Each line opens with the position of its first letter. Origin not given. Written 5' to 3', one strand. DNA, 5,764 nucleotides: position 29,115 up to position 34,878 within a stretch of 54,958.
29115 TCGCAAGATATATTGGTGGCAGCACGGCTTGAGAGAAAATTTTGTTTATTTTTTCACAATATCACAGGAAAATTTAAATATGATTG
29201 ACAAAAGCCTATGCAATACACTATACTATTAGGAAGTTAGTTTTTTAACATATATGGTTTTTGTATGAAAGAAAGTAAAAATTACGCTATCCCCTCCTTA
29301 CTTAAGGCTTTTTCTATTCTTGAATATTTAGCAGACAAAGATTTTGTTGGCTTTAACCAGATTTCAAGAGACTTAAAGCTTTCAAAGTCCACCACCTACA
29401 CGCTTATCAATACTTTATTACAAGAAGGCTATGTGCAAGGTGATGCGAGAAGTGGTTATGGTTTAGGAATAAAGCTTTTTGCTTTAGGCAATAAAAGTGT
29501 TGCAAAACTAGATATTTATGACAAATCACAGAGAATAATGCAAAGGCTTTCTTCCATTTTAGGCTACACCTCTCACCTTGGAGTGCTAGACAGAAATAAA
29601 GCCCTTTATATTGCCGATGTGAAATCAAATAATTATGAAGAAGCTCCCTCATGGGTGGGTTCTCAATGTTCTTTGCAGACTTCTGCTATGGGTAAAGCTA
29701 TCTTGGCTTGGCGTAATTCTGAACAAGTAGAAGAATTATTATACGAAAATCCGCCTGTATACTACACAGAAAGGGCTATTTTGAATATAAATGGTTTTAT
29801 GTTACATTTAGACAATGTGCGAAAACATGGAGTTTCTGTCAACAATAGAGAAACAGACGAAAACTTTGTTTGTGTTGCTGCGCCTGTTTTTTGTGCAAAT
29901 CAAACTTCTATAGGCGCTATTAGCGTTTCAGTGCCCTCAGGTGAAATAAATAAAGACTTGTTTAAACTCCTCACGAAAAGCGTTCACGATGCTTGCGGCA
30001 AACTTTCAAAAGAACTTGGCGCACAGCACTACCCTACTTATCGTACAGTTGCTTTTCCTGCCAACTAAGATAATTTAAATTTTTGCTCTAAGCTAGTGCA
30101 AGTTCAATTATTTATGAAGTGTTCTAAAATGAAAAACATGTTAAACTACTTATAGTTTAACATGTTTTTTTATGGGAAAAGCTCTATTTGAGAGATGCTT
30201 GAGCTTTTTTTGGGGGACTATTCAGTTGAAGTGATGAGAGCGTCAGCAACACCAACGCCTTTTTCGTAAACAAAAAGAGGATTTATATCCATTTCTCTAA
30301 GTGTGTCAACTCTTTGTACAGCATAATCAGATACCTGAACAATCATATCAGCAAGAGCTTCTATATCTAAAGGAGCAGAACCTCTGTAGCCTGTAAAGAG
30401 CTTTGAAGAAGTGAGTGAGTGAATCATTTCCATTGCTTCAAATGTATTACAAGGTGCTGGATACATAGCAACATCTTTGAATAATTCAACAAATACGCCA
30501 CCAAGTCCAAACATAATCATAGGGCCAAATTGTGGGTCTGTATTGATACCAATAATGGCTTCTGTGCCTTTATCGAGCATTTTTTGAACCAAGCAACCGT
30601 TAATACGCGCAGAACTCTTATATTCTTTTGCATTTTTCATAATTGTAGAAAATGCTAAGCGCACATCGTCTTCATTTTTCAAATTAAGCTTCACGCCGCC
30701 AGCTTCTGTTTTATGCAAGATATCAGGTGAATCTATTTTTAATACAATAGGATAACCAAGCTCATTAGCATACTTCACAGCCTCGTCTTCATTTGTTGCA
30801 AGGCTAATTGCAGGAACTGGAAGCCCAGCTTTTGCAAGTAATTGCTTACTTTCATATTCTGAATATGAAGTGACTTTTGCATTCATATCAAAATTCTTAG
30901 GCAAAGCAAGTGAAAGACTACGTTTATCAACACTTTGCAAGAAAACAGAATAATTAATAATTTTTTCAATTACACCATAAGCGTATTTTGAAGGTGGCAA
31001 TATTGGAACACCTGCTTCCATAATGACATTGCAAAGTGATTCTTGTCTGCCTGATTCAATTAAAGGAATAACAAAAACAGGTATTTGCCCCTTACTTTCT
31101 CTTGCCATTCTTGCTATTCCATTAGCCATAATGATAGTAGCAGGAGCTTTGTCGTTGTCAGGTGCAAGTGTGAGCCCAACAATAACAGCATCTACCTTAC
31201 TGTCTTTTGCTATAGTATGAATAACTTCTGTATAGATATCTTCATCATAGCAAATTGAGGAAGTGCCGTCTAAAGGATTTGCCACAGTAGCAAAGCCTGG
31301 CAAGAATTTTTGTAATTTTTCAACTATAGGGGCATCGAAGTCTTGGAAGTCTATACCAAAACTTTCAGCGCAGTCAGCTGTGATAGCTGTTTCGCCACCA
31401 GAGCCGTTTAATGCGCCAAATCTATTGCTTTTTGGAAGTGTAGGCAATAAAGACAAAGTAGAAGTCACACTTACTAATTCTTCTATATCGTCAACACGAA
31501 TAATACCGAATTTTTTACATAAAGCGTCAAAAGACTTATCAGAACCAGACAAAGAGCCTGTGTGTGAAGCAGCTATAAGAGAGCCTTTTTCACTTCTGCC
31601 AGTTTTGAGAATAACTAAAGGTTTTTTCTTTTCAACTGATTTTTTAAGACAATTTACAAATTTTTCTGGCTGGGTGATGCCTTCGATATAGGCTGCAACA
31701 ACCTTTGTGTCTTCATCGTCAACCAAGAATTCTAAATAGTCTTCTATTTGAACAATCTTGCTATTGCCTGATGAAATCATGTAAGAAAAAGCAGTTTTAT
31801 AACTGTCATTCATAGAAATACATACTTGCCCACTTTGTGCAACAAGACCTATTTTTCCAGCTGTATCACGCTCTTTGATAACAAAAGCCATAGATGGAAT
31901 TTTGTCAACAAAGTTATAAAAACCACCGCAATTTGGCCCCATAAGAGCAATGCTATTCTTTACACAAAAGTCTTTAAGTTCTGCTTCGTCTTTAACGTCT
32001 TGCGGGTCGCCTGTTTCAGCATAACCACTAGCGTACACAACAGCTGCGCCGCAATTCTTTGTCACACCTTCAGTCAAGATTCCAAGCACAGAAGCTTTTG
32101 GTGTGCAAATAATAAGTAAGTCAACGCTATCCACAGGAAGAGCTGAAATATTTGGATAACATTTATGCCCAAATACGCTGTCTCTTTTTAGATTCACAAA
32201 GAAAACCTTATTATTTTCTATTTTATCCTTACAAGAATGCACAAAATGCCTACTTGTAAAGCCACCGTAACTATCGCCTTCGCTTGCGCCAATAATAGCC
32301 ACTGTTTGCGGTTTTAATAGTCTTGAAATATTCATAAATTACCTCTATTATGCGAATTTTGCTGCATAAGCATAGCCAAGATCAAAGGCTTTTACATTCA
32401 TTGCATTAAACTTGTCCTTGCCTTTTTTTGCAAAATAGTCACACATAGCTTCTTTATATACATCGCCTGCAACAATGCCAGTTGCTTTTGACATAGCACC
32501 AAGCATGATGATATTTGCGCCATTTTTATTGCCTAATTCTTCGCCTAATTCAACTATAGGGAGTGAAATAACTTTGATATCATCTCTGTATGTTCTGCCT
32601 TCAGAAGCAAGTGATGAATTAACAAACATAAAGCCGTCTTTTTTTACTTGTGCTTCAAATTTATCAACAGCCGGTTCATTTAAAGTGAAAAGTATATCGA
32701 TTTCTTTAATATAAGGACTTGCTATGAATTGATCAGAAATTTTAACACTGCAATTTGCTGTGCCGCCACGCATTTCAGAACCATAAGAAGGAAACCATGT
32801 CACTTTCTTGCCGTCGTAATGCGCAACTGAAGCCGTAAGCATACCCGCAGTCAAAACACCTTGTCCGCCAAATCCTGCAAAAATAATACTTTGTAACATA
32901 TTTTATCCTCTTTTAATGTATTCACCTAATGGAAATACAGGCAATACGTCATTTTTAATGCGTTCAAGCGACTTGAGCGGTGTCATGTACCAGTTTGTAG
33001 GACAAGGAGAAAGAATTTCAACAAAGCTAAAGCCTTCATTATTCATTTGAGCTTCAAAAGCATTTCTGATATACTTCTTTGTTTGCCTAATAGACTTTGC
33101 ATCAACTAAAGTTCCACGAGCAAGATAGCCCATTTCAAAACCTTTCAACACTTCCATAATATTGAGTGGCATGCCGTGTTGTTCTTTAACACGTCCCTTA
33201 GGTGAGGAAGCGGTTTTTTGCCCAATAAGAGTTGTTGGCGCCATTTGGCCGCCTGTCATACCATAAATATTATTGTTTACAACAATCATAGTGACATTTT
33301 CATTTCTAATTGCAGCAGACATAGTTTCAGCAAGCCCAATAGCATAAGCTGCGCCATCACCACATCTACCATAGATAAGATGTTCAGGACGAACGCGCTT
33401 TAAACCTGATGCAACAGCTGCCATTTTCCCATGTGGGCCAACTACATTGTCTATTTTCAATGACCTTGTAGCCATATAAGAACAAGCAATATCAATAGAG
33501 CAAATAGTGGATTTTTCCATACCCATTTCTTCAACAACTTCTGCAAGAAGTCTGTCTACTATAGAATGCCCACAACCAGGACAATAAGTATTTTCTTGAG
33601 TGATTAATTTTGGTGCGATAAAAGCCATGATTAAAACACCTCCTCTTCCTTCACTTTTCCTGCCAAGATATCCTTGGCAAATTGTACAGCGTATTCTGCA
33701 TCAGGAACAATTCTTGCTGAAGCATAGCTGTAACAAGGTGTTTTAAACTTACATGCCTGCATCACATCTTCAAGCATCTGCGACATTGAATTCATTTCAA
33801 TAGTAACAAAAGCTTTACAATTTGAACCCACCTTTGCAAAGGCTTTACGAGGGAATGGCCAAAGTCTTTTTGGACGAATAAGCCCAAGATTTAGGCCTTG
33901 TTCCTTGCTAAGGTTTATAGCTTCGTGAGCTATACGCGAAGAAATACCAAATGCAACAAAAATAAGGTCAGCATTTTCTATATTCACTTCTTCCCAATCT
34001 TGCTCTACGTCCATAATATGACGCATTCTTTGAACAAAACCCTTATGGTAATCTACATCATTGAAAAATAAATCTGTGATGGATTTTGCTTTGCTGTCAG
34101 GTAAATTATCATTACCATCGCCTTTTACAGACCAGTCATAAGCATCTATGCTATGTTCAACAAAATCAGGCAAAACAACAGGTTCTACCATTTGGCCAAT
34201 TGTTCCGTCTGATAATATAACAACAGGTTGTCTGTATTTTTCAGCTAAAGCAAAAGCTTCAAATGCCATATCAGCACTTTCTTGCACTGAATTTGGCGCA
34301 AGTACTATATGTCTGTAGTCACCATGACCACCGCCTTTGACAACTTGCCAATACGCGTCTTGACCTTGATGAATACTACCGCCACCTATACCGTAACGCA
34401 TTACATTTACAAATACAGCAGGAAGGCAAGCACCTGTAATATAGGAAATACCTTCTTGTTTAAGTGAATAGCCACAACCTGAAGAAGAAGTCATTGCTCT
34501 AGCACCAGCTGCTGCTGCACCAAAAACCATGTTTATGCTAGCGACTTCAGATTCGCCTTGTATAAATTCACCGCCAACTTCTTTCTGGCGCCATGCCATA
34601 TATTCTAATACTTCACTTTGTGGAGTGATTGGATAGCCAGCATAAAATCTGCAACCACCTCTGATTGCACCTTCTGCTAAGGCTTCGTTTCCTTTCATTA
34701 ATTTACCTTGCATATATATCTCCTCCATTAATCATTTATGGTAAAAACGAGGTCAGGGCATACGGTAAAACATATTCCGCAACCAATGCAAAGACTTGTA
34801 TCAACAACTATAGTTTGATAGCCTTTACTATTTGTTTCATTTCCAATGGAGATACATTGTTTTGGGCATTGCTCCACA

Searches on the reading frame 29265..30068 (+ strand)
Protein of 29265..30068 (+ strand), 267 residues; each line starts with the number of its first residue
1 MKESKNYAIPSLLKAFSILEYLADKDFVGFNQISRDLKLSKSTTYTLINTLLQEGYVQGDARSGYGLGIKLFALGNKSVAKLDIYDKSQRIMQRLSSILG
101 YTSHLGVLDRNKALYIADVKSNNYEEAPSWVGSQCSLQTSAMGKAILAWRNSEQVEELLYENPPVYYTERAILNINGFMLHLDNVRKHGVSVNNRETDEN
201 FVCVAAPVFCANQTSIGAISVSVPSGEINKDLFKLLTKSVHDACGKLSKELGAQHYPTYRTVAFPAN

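Call 34: search_protein_families(library=pfam, proteins=[window:29265-30068:+], max_evalue=0.00001)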
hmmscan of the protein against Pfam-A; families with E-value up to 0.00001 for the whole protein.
window:29265-30068:+ (267 aa): 2 families
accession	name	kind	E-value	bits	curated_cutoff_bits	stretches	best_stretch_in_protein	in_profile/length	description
PF01614.24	IclR_C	-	4.5e-35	121.2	24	1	77-248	2-173/174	Bacterial transcriptional regulator IclR C-terminal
PF09339.16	HTH_IclR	-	6.2e-12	45.6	22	1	11-60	1-51/52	IclR helix-turn-helix domain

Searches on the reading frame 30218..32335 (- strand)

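Call 34: search_protein_families(library=pfam, proteins=[window:30218-32335:-], max_evalue=0.00001)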
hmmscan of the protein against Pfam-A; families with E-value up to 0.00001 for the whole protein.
window:30218-32335:- (705 aa): 4 families
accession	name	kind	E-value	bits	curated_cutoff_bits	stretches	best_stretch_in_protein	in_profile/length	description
PF13549.11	ATP-grasp_5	-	4e-77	258.9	27.6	1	488-702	7-220/221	ATP-grasp domain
PF13607.11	Succ_CoA_lig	-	1.8e-42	144.8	27.4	1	159-294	1-138/138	Succinyl-CoA ligase like flavodoxin domain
PF13380.12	CoA_binding_2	-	3.4e-13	50.5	22.8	1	11-139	2-113/116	CoA binding domain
PF08442.15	ATP-grasp_2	-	5.7e-06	26.5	29.5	0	492-617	3-133/202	ATP-grasp domain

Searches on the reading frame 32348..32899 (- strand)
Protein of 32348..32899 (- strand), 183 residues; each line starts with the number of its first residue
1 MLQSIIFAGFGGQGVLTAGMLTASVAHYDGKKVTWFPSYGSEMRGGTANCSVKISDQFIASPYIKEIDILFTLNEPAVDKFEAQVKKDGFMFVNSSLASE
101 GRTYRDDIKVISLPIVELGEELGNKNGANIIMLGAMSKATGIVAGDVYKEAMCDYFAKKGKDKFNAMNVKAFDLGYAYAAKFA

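Call 34: search_protein_families(library=pfam, proteins=[window:32348-32899:-], max_evalue=0.00001)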
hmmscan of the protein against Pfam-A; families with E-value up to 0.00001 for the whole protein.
window:32348-32899:- (183 aa): 1 family
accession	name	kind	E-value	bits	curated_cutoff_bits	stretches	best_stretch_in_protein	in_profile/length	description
PF01558.24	POR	-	7.2e-41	140.7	27.4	1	11-177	1-173/173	Pyruvate ferredoxin/flavodoxin oxidoreductase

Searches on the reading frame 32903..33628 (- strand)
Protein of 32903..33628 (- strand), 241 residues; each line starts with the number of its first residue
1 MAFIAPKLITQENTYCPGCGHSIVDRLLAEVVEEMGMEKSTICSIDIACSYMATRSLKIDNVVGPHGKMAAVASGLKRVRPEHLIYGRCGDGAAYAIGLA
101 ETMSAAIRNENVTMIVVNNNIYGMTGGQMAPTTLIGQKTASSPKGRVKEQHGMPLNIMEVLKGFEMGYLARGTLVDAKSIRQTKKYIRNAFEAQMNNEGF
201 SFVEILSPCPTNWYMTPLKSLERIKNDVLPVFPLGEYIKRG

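Call 34: search_protein_families(library=pfam, proteins=[window:32903-33628:-], max_evalue=0.00001)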
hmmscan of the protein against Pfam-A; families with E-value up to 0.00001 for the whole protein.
window:32903-33628:- (241 aa): 1 family
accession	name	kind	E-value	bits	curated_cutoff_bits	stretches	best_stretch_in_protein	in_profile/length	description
PF02775.26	TPP_enzyme_C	-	2.3e-20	73.3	21.9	1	54-205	18-151/151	Thiamine pyrophosphate enzyme, C-terminal TPP binding domain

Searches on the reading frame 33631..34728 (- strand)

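Call 34: search_protein_families(library=pfam, proteins=[window:33631-34728:-], max_evalue=0.00001)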
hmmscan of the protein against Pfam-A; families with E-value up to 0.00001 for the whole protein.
window:33631-34728:- (365 aa): 2 families
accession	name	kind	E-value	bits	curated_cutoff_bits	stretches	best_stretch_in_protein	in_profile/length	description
PF01855.24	POR_N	-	1.2e-47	163.1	27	1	19-190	1-171/231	Pyruvate flavodoxin/ferredoxin oxidoreductase, thiamine diP-bdg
PF17147.9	PFOR_II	-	2.8e-18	66.6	27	1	253-334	1-87/102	Pyruvate:ferredoxin oxidoreductase core domain II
